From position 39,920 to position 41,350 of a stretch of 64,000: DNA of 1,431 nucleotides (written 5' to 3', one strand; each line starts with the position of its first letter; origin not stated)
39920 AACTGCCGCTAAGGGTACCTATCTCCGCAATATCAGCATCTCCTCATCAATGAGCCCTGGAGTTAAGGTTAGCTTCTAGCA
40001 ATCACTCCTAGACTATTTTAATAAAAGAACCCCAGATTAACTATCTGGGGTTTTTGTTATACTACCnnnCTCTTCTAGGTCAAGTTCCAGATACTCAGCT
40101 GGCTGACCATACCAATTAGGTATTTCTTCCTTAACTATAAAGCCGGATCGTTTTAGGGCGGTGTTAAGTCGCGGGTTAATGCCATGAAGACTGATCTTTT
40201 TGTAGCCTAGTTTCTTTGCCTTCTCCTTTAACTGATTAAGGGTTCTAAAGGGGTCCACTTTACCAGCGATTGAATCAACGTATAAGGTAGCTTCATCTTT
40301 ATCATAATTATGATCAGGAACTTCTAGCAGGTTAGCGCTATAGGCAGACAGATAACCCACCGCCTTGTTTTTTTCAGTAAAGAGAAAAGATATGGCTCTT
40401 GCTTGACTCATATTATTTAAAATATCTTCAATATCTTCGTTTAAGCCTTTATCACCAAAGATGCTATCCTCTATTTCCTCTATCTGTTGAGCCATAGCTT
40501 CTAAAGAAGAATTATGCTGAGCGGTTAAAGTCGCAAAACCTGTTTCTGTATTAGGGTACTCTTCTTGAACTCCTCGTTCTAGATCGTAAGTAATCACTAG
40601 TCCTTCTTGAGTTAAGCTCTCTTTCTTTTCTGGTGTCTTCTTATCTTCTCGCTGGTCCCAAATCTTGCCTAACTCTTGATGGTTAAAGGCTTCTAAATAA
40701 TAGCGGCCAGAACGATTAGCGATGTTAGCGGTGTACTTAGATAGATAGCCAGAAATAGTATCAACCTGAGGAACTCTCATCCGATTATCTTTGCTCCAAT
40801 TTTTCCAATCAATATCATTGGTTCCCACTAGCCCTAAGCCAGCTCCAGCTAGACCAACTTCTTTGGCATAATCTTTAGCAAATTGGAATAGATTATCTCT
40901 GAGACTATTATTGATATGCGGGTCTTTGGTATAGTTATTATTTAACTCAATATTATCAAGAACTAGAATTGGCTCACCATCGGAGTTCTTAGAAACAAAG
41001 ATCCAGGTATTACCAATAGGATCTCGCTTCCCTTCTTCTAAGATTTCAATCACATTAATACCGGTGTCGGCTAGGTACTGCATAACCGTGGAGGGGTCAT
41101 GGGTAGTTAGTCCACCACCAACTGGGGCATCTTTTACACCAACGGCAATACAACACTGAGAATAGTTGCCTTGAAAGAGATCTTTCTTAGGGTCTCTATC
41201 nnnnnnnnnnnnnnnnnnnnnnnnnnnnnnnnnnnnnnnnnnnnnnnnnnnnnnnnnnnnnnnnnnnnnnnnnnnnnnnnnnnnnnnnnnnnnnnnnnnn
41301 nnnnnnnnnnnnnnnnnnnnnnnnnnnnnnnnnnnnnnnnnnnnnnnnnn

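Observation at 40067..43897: Giant 1276-aa protein with ~11 near-identical 34/35-aa repeats whose variation is confined to a few positions, plus a GNAT-like C-terminus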

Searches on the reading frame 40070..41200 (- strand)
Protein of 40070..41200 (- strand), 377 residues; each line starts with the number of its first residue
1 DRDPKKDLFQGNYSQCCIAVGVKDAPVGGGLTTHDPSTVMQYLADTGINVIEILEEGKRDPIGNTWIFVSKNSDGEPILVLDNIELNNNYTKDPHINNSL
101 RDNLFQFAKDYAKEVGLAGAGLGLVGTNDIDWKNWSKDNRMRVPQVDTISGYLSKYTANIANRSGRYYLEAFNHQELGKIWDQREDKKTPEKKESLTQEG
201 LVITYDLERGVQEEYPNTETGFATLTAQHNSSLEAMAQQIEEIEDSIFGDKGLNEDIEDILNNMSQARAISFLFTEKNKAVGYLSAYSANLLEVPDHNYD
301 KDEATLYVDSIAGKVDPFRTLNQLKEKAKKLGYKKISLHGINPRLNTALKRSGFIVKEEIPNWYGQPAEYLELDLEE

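Call 26: search_protein_families(library=pfam, proteins=[window:40070-41200:-], max_evalue=10)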
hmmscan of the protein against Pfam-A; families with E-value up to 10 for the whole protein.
window:40070-41200:- (377 aa): 1 family
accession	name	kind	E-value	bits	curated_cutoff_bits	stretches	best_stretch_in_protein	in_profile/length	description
PF12010.13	DUF3502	-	0.072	14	24.4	1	312-336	32-56/69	Domain of unknown function (DUF3502)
